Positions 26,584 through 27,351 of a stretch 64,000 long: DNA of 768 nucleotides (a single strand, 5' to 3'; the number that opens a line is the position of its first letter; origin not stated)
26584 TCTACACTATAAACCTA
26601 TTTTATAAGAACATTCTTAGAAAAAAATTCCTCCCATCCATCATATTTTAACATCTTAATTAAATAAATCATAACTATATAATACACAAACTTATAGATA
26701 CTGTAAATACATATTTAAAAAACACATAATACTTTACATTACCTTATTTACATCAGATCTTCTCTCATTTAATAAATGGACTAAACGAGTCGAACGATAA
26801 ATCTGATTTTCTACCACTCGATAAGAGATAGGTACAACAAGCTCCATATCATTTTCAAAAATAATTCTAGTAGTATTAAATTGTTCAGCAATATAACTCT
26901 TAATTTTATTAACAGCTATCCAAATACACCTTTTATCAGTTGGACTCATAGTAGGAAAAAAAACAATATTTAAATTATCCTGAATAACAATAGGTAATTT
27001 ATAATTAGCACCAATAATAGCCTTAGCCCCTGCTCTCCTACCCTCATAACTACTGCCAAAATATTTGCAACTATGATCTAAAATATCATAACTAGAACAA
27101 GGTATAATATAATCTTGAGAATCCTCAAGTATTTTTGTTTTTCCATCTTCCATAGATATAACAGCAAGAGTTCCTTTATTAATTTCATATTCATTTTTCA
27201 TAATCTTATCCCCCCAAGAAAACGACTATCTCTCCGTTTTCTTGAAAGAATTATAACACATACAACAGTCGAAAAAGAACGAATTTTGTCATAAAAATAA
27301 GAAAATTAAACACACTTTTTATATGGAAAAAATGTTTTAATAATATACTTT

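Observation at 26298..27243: A ComK-family competence regulator occupies the conserved dnaN-recF slot where yaaA normally sits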

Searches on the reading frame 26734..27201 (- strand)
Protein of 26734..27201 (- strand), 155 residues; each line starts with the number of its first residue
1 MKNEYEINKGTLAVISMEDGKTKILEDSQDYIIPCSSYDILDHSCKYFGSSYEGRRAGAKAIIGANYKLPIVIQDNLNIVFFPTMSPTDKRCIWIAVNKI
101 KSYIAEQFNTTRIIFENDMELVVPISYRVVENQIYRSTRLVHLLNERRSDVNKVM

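Call 6: search_protein_families(library=pfam, proteins=[window:26734-27201:-], max_evalue=1)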
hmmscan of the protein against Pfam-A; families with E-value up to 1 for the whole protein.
window:26734-27201:- (155 aa): 1 family
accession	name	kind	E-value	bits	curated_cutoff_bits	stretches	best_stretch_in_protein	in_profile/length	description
PF06338.17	ComK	-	1.6e-41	142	22.3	1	3-148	2-151/152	ComK protein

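Call 7: search_protein_families(library=ncbifam, proteins=[window:26734-27201:-], max_evalue=1)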
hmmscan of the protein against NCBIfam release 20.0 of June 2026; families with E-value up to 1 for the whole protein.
window:26734-27201:- (155 aa): 0 families

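Call 8: find_homologous_proteins(query=window:26734-27201:-)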
Query window:26734-27201:- (155 aa): 131 proteins with E <= 0.001 among 140 candidates; the best 120 are listed.
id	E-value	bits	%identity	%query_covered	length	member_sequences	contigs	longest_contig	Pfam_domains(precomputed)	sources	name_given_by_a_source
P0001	2.8e-96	337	99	100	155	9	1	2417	PF06338.18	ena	-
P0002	5.8e-80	284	80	100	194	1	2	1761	PF06338.18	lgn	-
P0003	8.9e-68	245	79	100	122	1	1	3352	PF06338.18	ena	-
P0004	1.2e-64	234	69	97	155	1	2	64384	PF06338.18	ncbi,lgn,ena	-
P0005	3.4e-64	233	64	95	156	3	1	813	PF06338.18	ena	-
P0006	3.6e-62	226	64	96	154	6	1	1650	PF06338.18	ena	-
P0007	5.6e-62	226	64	96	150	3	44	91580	PF06338.18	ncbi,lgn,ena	-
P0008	2.3e-61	224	64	96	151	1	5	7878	PF06338.18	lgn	-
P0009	6.6e-61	222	63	96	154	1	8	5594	PF06338.18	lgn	-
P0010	2.5e-60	220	62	97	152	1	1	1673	PF06338.18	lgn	-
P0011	3.1e-60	220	63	96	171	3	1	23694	PF06338.18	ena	-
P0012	5.1e-60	219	64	97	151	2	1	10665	PF06338.18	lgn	-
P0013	7.2e-60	219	63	97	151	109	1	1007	PF06338.18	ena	-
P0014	2.1e-59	217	64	96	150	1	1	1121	PF06338.18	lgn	-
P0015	2.7e-59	217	61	97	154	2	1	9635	PF06338.18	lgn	-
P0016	2.9e-59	217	61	97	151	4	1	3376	PF06338.18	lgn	-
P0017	3.3e-59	217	63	97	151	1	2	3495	PF06338.18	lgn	-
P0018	3.8e-59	217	61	95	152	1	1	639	PF06338.18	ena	-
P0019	5.2e-59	216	62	95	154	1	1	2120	PF06338.18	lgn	-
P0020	5.8e-59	216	63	94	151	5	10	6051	PF06338.18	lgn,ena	-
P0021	7.3e-59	216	61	95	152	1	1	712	PF06338.18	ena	-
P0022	1.0e-58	215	61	95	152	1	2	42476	PF06338.18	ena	-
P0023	1.2e-58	215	62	97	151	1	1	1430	PF06338.18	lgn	-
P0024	1.5e-58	215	61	96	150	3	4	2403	PF06338.18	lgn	-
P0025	3.4e-58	213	61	97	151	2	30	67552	PF06338.18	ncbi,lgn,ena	-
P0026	3.4e-58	213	61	95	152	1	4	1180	PF06338.18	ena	-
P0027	3.9e-58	213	61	95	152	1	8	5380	PF06338.18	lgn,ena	-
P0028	4.2e-58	213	58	96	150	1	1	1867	PF06338.18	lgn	-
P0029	4.7e-58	213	63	97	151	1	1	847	PF06338.18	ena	-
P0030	4.7e-58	213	62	95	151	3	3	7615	PF06338.18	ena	-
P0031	1.3e-57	212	62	95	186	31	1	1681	PF06338.18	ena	-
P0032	1.3e-57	212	62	95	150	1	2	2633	PF06338.18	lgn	-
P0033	1.5e-57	211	61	96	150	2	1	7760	PF06338.18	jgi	-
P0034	3.6e-57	210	61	95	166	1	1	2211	PF06338.18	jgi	jgi:competence protein ComK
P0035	4.0e-57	210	62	95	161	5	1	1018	PF06338.18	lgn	-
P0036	5.5e-57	210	59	94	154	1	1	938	PF06338.18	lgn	-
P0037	7.6e-57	209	62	94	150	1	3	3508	PF06338.18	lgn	-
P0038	9.0e-57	209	60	94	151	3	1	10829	PF06338.18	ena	-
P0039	2.5e-56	207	62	95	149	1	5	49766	PF06338.18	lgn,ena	-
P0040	3.6e-56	207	59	97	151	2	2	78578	PF06338.18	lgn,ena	-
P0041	4.1e-56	207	59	94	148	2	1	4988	PF06338.18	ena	-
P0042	4.4e-55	203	58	97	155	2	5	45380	PF06338.18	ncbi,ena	-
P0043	5.7e-54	200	57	97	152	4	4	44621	PF06338.18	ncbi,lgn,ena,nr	ncbi:MAG: competence protein ComK [Bacilli bacterium]|nr:competence protein ComK [Bacilli bacterium]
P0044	1.4e-53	199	55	96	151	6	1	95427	PF06338.18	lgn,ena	-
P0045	4.6e-52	194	55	97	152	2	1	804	PF06338.18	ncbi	-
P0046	2.2e-51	191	58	94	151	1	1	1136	PF06338.18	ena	-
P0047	5.0e-49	184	55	95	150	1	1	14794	PF06338.18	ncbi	-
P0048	1.1e-48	183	54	94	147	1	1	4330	PF06338.18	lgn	-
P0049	2.3e-48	182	52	93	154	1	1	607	PF06338.18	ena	-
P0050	2.1e-47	178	52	94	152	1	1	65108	PF06338.18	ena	-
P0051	3.6e-47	178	51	94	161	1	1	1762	PF06338.18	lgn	-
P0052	3.9e-47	178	51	94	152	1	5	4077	PF06338.18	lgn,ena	-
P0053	3.9e-47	178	51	94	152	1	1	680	PF06338.18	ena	-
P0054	4.0e-47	178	51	94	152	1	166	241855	PF06338.18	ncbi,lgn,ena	-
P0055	4.2e-47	178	51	94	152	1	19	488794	PF06338.18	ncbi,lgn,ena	-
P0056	4.6e-47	177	51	94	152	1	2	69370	PF06338.18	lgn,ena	-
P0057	5.4e-47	177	52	94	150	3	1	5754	PF06338.18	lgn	-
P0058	5.4e-47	177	51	94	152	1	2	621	PF06338.18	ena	-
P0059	5.9e-47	177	51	94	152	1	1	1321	PF06338.18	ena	-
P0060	7.2e-47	177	51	94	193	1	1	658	PF06338.18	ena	-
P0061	1.1e-46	176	51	93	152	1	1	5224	PF06338.18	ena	-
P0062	1.5e-46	176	51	94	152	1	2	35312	PF06338.18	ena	-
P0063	2.7e-46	175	52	93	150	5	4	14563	PF06338.18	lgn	-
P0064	2.8e-46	175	51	94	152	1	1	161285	PF06338.18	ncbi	-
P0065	3.5e-46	175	51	94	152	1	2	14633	PF06338.18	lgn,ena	-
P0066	9.8e-46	173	53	93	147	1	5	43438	PF06338.18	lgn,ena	-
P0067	3.3e-44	168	52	99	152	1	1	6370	PF06338.18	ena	-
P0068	3.6e-44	168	53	94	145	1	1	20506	PF06338.18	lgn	-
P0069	3.7e-44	168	53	94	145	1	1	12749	PF06338.18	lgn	-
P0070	6.9e-44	167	48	92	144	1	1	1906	PF06338.18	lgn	-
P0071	7.7e-44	167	52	92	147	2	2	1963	PF06338.18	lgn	-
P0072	7.7e-44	167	49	95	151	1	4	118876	PF06338.18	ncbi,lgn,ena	-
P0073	1.4e-43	166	49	92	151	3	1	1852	PF06338.18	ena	-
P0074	2.7e-43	165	51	95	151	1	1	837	PF06338.18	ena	-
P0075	4.7e-43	164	47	95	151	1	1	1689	PF06338.18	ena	-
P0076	5.0e-43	164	69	66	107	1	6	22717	PF06338.18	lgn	-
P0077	5.3e-43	164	52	84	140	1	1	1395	PF06338.18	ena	-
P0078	9.9e-43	163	64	70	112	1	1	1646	PF06338.18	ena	-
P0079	1.1e-42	163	48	96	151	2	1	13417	PF06338.18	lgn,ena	-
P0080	1.2e-42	163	49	95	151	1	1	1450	PF06338.18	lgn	-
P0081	1.6e-42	163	49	96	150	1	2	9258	PF06338.18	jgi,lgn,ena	-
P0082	1.3e-41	160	47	96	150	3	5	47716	PF06338.18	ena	-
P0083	1.4e-41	160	50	97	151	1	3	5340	PF06338.18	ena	-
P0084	1.8e-41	159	48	96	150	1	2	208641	PF06338.18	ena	-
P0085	2.8e-41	159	47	94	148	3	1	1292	PF06338.18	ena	-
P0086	3.9e-41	158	47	94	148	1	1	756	PF06338.18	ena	-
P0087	5.8e-41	158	47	94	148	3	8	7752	PF06338.18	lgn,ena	-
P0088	6.7e-41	157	50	99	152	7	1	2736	PF06338.18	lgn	-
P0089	7.9e-41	157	47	94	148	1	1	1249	PF06338.18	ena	-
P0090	8.6e-41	157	50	99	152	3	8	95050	PF06338.18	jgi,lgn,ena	-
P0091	1.3e-40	156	68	65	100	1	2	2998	PF06338.18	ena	-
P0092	1.4e-40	156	51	99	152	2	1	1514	PF06338.18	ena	-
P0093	2.5e-40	156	50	97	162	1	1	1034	PF06338.18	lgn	-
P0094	2.6e-40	155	47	94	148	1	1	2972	PF06338.18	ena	-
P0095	2.7e-40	155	47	96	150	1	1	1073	PF06338.18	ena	-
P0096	2.8e-40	155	46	94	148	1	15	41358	PF06338.18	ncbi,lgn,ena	-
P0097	2.9e-40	155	49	94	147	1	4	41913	PF06338.18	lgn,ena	-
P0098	3.1e-40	155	46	94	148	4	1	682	PF06338.18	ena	-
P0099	5.4e-40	154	46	94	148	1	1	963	PF06338.18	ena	-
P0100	5.5e-40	154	46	94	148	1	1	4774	PF06338.18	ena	-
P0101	7.5e-40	154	44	94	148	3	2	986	PF06338.18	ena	-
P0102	2.0e-39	153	45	94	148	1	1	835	PF06338.18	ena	-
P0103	3.9e-39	152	45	94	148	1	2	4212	PF06338.18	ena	-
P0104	3.9e-39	152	45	96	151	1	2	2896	PF06338.18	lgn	-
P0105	8.3e-39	151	46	94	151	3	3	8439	PF06338.18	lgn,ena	-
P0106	1.8e-38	150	47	97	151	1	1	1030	PF06338.18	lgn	-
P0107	6.1e-38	148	46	95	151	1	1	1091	PF06338.18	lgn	-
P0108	4.7e-37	145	46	96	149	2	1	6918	PF06338.18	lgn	-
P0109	1.1e-36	144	43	97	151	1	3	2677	PF06338.18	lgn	-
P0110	1.4e-36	143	45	94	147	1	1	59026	PF06338.18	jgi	jgi:competence protein ComK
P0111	3.1e-36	142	49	94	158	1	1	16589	PF06338.18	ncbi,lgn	ncbi:MAG: competence protein ComK [Bacilli bacterium]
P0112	5.6e-36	141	46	94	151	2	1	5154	PF06338.18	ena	-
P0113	3.1e-35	139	47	95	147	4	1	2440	PF06338.18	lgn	-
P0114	1.3e-34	137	42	97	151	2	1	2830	PF06338.18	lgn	-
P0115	1.9e-34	136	44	97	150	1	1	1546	PF06338.18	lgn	-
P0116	3.7e-34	136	41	94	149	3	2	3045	PF06338.18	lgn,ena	-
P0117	5.9e-34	135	43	94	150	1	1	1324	PF06338.18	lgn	-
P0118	1.8e-33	133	46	94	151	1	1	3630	PF06338.18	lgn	-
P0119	1.9e-33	133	41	94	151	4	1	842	PF06338.18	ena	-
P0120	2.1e-33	133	41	97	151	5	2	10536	PF06338.18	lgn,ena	-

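Call 9: find_encoding_contigs(protein=window:26734-27201:-, flank=10000, max_places=6)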
Protein window:26734-27201:- (155 aa): 22 contigs read that carry it; 5 places shown.
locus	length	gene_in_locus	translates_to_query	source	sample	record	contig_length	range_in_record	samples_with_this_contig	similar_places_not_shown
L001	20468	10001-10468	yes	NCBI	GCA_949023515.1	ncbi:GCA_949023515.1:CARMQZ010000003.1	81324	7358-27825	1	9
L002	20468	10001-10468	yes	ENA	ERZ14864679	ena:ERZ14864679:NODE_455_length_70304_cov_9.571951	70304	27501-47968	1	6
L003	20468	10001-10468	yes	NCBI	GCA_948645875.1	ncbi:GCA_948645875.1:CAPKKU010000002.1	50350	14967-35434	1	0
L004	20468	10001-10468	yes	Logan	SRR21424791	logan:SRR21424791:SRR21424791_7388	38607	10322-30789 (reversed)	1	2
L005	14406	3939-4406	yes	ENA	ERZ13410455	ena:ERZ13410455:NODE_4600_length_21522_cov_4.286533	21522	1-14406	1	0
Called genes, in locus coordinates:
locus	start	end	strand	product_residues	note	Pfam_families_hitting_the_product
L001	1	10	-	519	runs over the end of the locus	PF02195:ParB_N, PF17762:HTH_ParB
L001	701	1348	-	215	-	PF02527:GidB, PF05175:MTS (weak), PF13847:Methyltransf_31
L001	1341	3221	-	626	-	PF00890:FAD_binding_2 (faint), PF01134:GIDA, PF07992:Pyr_redox_2 (weak), PF21680:GIDA_C_1st, PF13932:SAM_GIDA_C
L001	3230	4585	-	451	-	PF10396:TrmE_N, PF00350:Dynamin_N (faint), PF12631:MnmE_helical, PF00009:GTP_EFTU (faint), PF01926:MMR_HSR1, PF02421:FeoB_N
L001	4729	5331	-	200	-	PF07650:KH_2 (weak), PF13083:KH_KhpA-B, PF01424:R3H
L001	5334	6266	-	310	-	PF02096:60KD_IMP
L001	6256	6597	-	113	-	PF00825:Ribonuclease_P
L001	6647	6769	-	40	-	PF00468:Ribosomal_L34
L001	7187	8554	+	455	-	PF11638:DnaA_N, PF00004:AAA (faint), PF01695:IstB_IS21, PF00308:Bac_DnaA, PF08299:Bac_DnaA_C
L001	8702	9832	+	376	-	PF00712:DNA_pol3_beta, PF02767:DNA_pol3_beta_2, PF02768:DNA_pol3_beta_3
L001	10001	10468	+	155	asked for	PF06338:ComK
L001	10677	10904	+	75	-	-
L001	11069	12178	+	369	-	PF02463:SMC_N, PF13476:AAA_23 (weak)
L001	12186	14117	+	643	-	PF02518:HATPase_c, PF00204:DNA_gyraseB, PF01751:Toprim, PF00986:DNA_gyraseB_C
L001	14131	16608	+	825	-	PF00521:DNA_topoisoIV, PF03989:DNA_gyraseA_C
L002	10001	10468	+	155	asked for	PF06338:ComK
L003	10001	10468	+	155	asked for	PF06338:ComK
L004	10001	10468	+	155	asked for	PF06338:ComK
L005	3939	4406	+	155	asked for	PF06338:ComK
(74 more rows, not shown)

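Call 11: find_related_loci(query=A1, collection=genome_contigs, flank=6000)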
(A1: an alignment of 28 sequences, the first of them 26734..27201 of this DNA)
Query A1 (155 aa) in genome_contigs; peptide patterns used: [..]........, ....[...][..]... (x = any residue, [..] = any of these).
346 stretches matched a pattern; 320 encode a relative of the query (tblastn E <= 1e-3); the best 80 are kept; 80 distinct loci.
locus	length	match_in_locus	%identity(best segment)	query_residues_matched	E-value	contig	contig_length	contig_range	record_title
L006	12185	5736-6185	65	1-150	9e-71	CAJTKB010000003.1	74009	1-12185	MAG TPA_asm: uncultured Bacilli bacterium isolate MGBC103219 genome assembly, contig: MGBC103219.3, whole genome shotgun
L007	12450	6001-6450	69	1-150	8e-71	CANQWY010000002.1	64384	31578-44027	MAG: uncultured Bacilli bacterium isolate Lapin-012__bin84 genome assembly, contig: Lapin-012__NODE_863_length_64384_cov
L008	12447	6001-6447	64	1-149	1e-68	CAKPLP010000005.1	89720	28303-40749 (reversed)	MAG: uncultured Bacilli bacterium isolate REFINED_METABAT215_TOP10_CONTIGS_1500_ASSEMBLY_K77_MERGED__Hadza_MoBio_hadza-E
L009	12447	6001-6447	64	1-149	3e-68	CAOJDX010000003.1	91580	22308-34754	MAG TPA_asm: uncultured Clostridia bacterium isolate SRR15604606_bin.30_metawrap_v1.3_MAG genome assembly, contig: NODE.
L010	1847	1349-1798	63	1-150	1e-69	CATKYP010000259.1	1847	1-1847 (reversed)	MAG TPA_asm: uncultured Bacilli bacterium isolate MGG03511_1680015467 genome assembly, contig: ERR2752428_16701, whole g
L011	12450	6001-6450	64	1-150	2e-67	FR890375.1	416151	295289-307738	Clostridium sp. CAG:417 genomic scaffold, scf8, whole genome shotgun sequence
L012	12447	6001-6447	62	1-149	3e-65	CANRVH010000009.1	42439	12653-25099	MAG TPA_asm: uncultured Clostridia bacterium isolate SRR15730529_bin.44_metawrap_v1.3_MAG genome assembly, contig: NODE.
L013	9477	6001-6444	61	3-150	7e-62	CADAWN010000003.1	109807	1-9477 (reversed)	MAG: uncultured Erysipelotrichaceae bacterium isolate RUG13689 genome assembly, contig: RUG13689_asm_3, whole genome sho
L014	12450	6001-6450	58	1-150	2e-61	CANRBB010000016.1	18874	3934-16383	MAG: uncultured Bacilli bacterium isolate Lapin-016__bin61 genome assembly, contig: Lapin-016__NODE_2584_length_18874_co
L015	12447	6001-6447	56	4-152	3e-59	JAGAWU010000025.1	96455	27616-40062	MAG: Bacilli bacterium isolate RGIG8845 Water_deer_Omasum-1__c100435, whole genome shotgun sequence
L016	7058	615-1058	55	2-149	2e-55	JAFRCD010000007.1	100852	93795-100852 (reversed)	MAG: Bacilli bacterium isolate RGIG2361 Goat_Ileum-2__c154970, whole genome shotgun sequence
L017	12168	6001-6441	55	5-151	2e-54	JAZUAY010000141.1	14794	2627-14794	MAG: Bacilli bacterium isolate T1900045318_YK20190007.MAGScoT_cleanbin_000030 SGB_6329_k141_423426, whole genome shotgun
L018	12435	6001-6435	53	4-148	2e-52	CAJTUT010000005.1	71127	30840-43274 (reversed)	MAG TPA_asm: uncultured Bacilli bacterium isolate MGBC114289 genome assembly, contig: MGBC114289.5, whole genome shotgun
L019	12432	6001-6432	53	5-148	4e-52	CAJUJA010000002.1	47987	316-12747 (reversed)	MAG TPA_asm: uncultured Bacilli bacterium isolate MGBC131677 genome assembly, contig: MGBC131677.2, whole genome shotgun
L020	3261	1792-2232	48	2-148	5e-52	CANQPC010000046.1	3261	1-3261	MAG: uncultured Bacilli bacterium isolate Lapin-032__bin43 genome assembly, contig: Lapin-032__NODE_36007_length_3261_co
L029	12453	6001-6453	49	2-152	9e-49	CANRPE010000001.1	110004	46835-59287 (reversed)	MAG: uncultured Bacilli bacterium isolate Lapin-018__bin61 genome assembly, contig: Lapin-018__NODE_128_length_110004_co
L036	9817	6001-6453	47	4-154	1e-48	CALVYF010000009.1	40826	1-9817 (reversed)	MAG: uncultured Bacilli bacterium isolate BRZ_SL__bin34 genome assembly, contig: BRZ_SL__NODE_1257_length_40826_cov_11.2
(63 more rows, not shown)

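Call 32: search_protein_families(library=phrogs, proteins=[window:26734-27201:-], max_evalue=1)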
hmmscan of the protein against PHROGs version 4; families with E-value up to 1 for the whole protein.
window:26734-27201:- (155 aa): 3 families
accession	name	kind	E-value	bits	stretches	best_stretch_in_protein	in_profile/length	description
phrog_24529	-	unknown function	0.015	16.1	1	31-80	64-109/146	-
phrog_33882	-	unknown function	0.051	14.8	1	100-137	22-63/122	-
phrog_3624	-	unknown function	0.25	12.3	1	17-41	19-43/55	-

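Call 40: find_encoding_contigs(protein=P0120, flank=4000, max_places=2)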
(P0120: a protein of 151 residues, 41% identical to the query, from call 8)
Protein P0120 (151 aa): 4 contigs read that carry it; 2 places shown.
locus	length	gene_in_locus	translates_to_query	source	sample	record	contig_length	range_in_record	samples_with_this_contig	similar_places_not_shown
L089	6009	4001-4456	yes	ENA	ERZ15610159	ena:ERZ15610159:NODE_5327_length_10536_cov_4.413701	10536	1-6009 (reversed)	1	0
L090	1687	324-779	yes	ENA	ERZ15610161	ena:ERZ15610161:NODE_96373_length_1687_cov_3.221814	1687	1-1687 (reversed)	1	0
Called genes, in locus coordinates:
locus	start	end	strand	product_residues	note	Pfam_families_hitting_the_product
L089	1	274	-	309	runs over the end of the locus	PF02096:60KD_IMP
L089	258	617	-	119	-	PF00825:Ribonuclease_P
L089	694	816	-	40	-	PF00468:Ribosomal_L34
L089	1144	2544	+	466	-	PF11638:DnaA_N, PF00308:Bac_DnaA, PF01695:IstB_IS21, PF08299:Bac_DnaA_C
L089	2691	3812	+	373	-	PF00712:DNA_pol3_beta, PF02767:DNA_pol3_beta_2, PF02768:DNA_pol3_beta_3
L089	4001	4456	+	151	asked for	PF06338:ComK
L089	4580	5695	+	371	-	PF02463:SMC_N, PF13175:AAA_15, PF13304:AAA_21 (faint)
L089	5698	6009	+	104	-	?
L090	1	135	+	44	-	?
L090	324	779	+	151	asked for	PF06338:ComK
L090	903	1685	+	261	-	?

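Call 41: find_encoding_contigs(protein=P0111, flank=4000, max_places=2)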
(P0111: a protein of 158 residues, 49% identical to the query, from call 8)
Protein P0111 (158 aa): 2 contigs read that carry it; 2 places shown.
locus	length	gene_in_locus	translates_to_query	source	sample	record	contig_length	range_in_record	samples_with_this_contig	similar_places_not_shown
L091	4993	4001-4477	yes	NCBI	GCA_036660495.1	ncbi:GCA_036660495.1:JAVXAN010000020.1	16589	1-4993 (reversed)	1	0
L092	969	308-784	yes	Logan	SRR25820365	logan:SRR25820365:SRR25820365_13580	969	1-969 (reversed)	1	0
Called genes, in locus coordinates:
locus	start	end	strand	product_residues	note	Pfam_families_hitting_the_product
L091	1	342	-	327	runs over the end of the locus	PF02096:60KD_IMP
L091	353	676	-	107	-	PF00825:Ribonuclease_P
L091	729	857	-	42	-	PF00468:Ribosomal_L34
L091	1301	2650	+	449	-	PF11638:DnaA_N, PF00308:Bac_DnaA, PF01695:IstB_IS21, PF13173:AAA_14 (weak), PF00004:AAA (weak), PF08299:Bac_DnaA_C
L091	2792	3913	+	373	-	PF00712:DNA_pol3_beta, PF02767:DNA_pol3_beta_2, PF02768:DNA_pol3_beta_3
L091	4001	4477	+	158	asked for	PF06338:ComK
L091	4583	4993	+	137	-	PF02463:SMC_N, PF13175:AAA_15, PF13476:AAA_23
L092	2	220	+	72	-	?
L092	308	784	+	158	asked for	PF06338:ComK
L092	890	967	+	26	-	?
